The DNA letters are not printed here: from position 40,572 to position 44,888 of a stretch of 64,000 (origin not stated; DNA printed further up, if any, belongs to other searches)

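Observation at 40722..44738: Giant Gly/Thr/Ser/Ala-rich repeat protein with no recognisable export or anchoring signal, next to the photosynthesis cluster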

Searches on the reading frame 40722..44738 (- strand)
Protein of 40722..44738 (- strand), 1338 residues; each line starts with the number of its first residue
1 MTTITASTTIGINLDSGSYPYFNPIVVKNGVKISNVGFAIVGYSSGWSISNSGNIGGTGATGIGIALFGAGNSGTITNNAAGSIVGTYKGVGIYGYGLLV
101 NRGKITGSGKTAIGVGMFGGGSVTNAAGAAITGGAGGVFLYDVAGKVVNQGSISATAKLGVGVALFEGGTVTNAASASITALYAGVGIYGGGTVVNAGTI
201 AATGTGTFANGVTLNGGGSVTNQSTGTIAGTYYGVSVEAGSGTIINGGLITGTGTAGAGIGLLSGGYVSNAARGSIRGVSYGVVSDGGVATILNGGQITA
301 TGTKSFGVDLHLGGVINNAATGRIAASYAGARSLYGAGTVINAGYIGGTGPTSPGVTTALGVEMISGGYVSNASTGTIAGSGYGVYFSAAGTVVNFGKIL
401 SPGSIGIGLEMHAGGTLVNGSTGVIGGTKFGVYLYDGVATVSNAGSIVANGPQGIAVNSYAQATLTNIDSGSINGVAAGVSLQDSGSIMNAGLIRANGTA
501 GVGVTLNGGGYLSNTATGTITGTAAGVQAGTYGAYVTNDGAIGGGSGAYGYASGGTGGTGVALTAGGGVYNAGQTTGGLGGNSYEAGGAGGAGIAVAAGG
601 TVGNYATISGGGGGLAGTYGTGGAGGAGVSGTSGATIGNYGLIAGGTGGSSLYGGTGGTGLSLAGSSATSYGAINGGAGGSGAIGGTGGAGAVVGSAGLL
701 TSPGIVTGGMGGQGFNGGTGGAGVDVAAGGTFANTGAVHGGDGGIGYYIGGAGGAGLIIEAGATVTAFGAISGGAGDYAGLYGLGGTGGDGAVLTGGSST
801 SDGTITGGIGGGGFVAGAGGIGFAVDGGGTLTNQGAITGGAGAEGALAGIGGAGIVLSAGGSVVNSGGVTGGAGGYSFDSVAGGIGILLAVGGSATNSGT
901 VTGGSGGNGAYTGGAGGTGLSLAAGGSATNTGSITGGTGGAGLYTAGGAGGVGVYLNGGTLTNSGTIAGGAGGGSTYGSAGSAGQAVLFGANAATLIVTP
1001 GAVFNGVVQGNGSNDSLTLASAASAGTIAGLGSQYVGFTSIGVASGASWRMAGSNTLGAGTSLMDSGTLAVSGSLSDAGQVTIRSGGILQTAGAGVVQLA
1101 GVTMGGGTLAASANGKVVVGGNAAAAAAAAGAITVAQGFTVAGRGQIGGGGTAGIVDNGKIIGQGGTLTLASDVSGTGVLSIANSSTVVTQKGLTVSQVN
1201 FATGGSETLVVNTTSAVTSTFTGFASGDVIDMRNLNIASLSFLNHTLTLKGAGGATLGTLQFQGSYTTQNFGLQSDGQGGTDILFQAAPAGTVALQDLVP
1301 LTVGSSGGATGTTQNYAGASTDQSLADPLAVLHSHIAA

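Call 3: search_protein_families(library=pfam, proteins=[window:40722-44738:-], max_evalue=1)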
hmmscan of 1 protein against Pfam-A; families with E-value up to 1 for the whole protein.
window:40722-44738:- (1338 aa): 1 family
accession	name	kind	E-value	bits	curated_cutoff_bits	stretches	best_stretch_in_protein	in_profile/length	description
PF03718.19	Glyco_hydro_49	-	0.014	15.8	27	1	1199-1268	44-113/118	Glycosyl hydrolase family 49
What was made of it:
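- On Classical autotransporter (type Va): No Pfam hit (call 3).
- On RTX / HlyA-type T1SS substrate: No HemolysinCabind hit (call 3).
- On Awp1 / Hyr-Iff-like beta-helix/alpha-crystallin adhesin domain (PF11765): The target gives no hit at E<=1 (call 3).
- Closest known: Fungal Awp1 / Hyr-Iff-like adhesin A-domain. Different: The target itself gives no PF11765 hit (call 3).
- A weak GH49 hit (E 0.014, below threshold; call 3).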

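Call 4: search_protein_families(library=ncbifam, proteins=[window:40722-44738:-], max_evalue=1)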
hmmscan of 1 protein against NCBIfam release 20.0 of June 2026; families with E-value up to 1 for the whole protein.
window:40722-44738:- (1338 aa): 0 families

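Call 5: search_solved_structures(query=window:40722-44738:-, max_evalue=1, show_alignments=2)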
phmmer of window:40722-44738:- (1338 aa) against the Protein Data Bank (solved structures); distinct sequences matched with E-value up to 1: 0.

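Call 9: find_homologous_proteins(query=window:40722-44738:-, max_evalue=0.00001)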
Query window:40722-44738:- (1338 aa): 1004 proteins with E <= 0.00001 among 8000 candidates; the best 120 are listed.
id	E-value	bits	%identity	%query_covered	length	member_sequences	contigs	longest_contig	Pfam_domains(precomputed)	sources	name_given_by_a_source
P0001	9.0e-110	386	33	76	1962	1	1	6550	PF27417.1,PF13403.12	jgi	jgi:hypothetical protein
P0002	1.5e-109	385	39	39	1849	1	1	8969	-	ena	-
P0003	4.7e-108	381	33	85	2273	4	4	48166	PF13403.12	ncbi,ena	-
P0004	1.1e-107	379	33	75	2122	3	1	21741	PF13403.12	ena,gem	-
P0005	3.8e-104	368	34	56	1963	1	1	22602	PF13403.12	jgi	jgi:hypothetical protein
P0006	4.0e-104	368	34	8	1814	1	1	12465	-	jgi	-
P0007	6.9e-103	363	32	79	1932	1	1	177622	PF27417.1,PF13403.12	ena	-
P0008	8.4e-103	363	39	25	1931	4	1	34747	PF13403.12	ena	-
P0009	1.6e-98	349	34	78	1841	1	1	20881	-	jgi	jgi:hypothetical protein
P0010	2.0e-98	349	34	67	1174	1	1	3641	PF13403.12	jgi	jgi:hypothetical protein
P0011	1.2e-97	346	37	19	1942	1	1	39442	PF13403.12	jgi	jgi:hypothetical protein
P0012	7.0e-95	337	34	36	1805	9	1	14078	PF13403.12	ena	-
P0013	9.6e-93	330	40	15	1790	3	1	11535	PF13403.12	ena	-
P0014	1.2e-92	329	33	28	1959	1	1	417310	PF13403.12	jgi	jgi:Hint domain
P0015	1.2e-91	326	37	45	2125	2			PF27417.1,PF13403.12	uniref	uniref:Hint domain-containing protein n=1 Tax=Acidiphilium sp. TaxID=527 RepID=UPI00258906D4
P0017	2.7e-90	322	40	60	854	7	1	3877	-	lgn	-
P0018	8.4e-90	320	32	70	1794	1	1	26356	-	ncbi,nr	ncbi:MAG: hypothetical protein P4L71_11860, partial [Acetobacteraceae bacterium]|nr:hypothetical pro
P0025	5.8e-83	297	38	45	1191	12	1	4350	PF11765.14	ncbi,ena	-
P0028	2.1e-81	292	40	11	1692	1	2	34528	-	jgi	-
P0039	3.6e-74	268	31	93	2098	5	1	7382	-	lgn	-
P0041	1.4e-73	266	34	71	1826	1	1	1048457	-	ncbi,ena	-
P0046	7.6e-72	261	30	95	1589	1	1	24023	PF13403.12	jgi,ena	-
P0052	6.6e-68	248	44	15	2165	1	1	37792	PF18463.7,PF13403.12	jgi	-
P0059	2.3e-66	242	43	25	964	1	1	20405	-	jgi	jgi:Ca2+-binding RTX toxin-like protein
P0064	1.4e-64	237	38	33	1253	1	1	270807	-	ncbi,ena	-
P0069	1.4e-62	230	38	22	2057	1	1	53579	PF01839.30,PF13517.13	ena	-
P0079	1.3e-60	223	33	52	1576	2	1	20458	PF27415.1,PF27417.1,PF13403.12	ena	-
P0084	7.5e-59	218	45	11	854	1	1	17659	-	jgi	jgi:hypothetical protein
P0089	1.5e-58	217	34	71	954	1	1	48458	-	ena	-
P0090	1.9e-58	216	35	28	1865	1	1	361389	PF14252.12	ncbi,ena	-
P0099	4.4e-57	212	30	87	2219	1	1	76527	-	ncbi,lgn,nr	ncbi:MAG TPA: hypothetical protein VM755_06265 [Stellaceae bacterium]|nr:hypothetical protein [Stell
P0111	1.5e-55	207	36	11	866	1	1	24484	-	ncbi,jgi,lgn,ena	jgi:hypothetical protein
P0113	1.8e-55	206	36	34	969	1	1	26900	-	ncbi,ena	-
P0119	1.3e-54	203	37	44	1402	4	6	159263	PF04185.20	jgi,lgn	jgi:hypothetical protein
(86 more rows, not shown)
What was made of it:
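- Some source annotations call relatives autotransporter adhesins (call 9).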

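Call 12: search_protein_families(library=pfam, proteins=[P0001, P0003, P0079, P0046, P0039], max_evalue=0.01)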
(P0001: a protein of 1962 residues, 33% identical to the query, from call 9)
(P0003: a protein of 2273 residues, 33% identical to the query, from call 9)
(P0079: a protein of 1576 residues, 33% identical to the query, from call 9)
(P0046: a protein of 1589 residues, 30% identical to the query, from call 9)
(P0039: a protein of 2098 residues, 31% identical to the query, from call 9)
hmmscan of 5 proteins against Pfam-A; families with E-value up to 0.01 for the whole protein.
P0001 (1962 aa): 1 family
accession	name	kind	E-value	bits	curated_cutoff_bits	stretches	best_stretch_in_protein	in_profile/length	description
PF13403.11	Hint_2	-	1.4e-38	133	28.4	1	1638-1771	1-145/147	Hint domain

P0003 (2273 aa): 1 family
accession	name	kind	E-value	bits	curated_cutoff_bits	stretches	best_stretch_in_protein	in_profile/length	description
PF13403.11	Hint_2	-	2.2e-35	122.6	28.4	1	1954-2087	1-145/147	Hint domain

P0079 (1576 aa): 2 families
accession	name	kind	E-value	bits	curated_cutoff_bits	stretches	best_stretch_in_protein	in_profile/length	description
PF13403.11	Hint_2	-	8.3e-41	140.2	28.4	1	1282-1416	1-145/147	Hint domain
PF13229.12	Beta_helix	-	0.0092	16.1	25.9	0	506-645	8-149/158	Right handed beta helix region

P0046 (1589 aa): 1 family
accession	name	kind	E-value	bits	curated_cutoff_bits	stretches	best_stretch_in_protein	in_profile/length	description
PF13403.11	Hint_2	-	6.7e-45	153.5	28.4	1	1251-1384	2-146/147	Hint domain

P0039 (2098 aa): 0 families

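Call 13: find_encoding_contigs(protein=window:40722-44738:-, flank=10000, max_places=4)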
Protein window:40722-44738:- (1338 aa): no gene with exactly this product is on record in the collection.

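Call 20: list_cluster_members(proteins=[window:40722-44738:-, window:37381-39201:+, window:39221-40690:+, window:44881-46035:+, window:36769-37257:+, window:28697-30217:-, window:47077-47904:+])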
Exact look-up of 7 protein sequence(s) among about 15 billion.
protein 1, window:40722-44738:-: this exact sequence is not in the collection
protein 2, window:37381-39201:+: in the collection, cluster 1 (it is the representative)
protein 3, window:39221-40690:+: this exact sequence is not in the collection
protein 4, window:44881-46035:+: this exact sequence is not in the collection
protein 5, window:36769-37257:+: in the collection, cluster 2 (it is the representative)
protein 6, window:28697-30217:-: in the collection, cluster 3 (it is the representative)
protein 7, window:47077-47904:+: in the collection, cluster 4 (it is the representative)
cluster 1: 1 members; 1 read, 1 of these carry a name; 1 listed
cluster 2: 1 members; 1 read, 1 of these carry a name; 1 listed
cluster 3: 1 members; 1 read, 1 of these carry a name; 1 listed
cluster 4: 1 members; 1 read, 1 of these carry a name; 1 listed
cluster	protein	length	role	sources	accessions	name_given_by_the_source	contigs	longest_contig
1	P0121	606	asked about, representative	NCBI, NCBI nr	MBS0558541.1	MAG: sulfotransferase [Proteobacteria bacterium] | sulfotransferase [Pseudomonadota bacterium]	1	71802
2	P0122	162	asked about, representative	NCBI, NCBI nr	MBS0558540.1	MAG: tryptophan-rich sensory protein [Proteobacteria bacterium] | tryptophan-rich sensory protein [Pseudomonadota bacterium]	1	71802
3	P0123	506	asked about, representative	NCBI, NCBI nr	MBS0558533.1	MAG: ferredoxin:protochlorophyllide reductase (ATP-dependent) subunit B [Proteobacteria ... | ferredoxin:protochlorophyllide reductase (ATP-dependent) subunit B [Pseudomonadota ...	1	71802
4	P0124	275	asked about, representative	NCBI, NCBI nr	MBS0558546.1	MAG: TauD/TfdA family dioxygenase [Proteobacteria bacterium] | TauD/TfdA family dioxygenase [Pseudomonadota bacterium]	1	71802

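Call 21: find_encoding_contigs(protein=P0064, flank=10000, max_places=2)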
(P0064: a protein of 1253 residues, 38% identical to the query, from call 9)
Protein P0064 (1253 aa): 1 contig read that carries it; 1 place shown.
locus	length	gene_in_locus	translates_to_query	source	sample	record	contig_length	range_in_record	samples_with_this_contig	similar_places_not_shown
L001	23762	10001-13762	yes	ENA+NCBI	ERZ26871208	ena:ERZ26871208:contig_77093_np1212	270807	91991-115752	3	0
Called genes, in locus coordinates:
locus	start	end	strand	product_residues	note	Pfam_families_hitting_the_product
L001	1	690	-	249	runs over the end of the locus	PF17645:Amdase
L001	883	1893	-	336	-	PF03401:TctC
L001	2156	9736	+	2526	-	-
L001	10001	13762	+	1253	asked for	-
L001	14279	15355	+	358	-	PF00586:AIRS, PF02769:AIRS_C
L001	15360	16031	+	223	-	PF00551:Formyl_trans_N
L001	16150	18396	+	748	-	PF00656:Peptidase_C14, PF13827:DUF4189 (faint)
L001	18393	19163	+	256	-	PF00112:Peptidase_C1, PF13529:Peptidase_C39_2 (weak)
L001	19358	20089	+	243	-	PF13417:GST_N_3 (faint), PF10568:Tom37 (weak), PF17172:GST_N_4, PF13410:GST_C_2 (faint), PF17171:GST_C_6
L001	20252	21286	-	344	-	PF01757:Acyl_transf_3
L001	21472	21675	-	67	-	PF00313:CSD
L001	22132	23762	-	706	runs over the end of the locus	PF04879:Molybdop_Fe4S4 (faint), PF00384:Molybdopterin, PF01568:Molydop_binding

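Call 22: find_encoding_contigs(protein=P0113, flank=10000, max_places=2)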
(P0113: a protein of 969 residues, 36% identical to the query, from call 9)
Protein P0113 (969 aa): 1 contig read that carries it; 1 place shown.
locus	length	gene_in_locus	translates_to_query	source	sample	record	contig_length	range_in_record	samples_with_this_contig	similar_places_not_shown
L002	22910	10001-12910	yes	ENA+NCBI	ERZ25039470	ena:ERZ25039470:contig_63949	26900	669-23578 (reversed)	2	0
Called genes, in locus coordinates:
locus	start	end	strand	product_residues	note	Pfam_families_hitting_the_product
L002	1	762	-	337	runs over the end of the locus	-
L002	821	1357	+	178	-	PF00873:ACR_tran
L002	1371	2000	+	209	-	-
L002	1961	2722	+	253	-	PF25954:Beta-barrel_RND_2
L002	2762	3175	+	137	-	PF00355:Rieske, PF13806:Rieske_2 (faint), PF22543:Rieske_4 (faint)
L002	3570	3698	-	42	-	-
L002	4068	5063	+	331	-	PF00528:BPD_transp_1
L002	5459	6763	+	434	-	PF01547:SBP_bac_1, PF13416:SBP_bac_8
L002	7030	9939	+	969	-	-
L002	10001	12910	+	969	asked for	-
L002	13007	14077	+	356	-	PF04909:Amidohydro_2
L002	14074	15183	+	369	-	PF04909:Amidohydro_2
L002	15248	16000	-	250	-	PF00005:ABC_tran, PF02463:SMC_N, PF13304:AAA_21 (faint)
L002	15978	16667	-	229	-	PF00528:BPD_transp_1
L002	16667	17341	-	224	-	PF00528:BPD_transp_1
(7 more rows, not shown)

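Call 23: find_encoding_contigs(protein=P0111, flank=10000, max_places=2)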
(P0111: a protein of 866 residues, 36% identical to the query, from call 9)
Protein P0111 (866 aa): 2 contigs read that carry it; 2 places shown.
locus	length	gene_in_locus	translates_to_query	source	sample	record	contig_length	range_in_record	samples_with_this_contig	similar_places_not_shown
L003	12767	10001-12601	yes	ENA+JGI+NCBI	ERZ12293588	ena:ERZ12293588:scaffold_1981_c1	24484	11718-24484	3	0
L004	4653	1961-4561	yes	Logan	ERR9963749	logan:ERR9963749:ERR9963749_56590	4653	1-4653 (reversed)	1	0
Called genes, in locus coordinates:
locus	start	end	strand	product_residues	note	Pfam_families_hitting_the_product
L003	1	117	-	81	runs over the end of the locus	PF07043:DUF1328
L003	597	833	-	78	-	-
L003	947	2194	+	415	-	PF00149:Metallophos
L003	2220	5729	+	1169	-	PF02463:SMC_N (faint), PF13514:AAA_27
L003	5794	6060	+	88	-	-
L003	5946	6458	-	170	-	-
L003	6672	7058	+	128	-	-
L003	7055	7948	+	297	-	PF00491:Arginase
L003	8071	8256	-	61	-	-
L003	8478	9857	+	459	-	-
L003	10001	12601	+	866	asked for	-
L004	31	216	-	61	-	-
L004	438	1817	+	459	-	-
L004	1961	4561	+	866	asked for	-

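Call 37: find_encoding_contigs(protein=P0089, flank=10000, max_places=1)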
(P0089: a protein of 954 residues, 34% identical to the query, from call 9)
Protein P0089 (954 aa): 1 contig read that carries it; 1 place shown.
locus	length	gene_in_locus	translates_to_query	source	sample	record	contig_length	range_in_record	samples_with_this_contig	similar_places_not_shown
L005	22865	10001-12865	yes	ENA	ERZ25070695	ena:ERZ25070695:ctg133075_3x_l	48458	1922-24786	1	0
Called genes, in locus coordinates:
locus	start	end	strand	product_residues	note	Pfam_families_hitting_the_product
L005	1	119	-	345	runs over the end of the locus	PF01548:DEDD_Tnp_IS110, PF02371:Transposase_20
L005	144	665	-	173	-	PF00872:Transposase_mut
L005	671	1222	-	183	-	-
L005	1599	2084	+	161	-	-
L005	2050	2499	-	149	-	PF13610:DDE_Tnp_IS240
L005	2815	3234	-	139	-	PF01850:PIN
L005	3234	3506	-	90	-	PF22513:FitA-like_RHH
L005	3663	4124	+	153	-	PF00999:Na_H_Exchanger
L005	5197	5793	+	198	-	-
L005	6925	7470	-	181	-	PF13358:DDE_3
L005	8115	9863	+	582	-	-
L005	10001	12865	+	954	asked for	-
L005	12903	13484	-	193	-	-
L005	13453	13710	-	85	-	-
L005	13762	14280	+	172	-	PF02281:Dimer_Tnp_Tn5 (weak)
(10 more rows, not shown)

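Call 38: find_encoding_contigs(protein=P0028, flank=10000, max_places=1)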
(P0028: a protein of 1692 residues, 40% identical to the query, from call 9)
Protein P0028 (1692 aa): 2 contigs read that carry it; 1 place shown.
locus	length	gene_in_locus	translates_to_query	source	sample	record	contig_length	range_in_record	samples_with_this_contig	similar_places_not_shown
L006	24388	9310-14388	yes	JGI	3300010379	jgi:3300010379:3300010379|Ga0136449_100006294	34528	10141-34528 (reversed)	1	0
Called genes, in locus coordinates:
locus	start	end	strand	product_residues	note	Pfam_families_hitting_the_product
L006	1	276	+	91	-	?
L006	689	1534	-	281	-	PF04909:Amidohydro_2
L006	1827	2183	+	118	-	PF08818:DUF1801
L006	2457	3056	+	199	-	-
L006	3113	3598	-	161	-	PF02464:CinA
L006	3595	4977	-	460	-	PF10009:DUF2252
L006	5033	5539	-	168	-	PF04608:PgpA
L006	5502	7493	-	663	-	PF01464:SLT, PF27553:SLT_superhelical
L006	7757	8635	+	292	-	PF00701:DHDPS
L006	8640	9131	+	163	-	PF01668:SmpB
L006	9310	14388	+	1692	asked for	-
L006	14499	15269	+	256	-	PF00596:Aldolase_II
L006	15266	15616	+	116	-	PF14588:YjgF_endoribonc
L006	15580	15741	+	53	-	PF14588:YjgF_endoribonc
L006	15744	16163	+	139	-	-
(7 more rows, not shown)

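Call 45: find_related_loci(query=window:40722-44738:-, collection=genome_contigs, flank=10000)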
Query window:40722-44738:- (1338 aa) in genome_contigs; peptide patterns used: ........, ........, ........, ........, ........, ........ (x = any residue, [..] = any of these).
142 stretches matched a pattern, but none encodes a relative of the query by tblastn (E <= 1e-3).
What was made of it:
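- Tried and rejected: A GTDB genome scan with the protein: no close orthologue (call 45).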
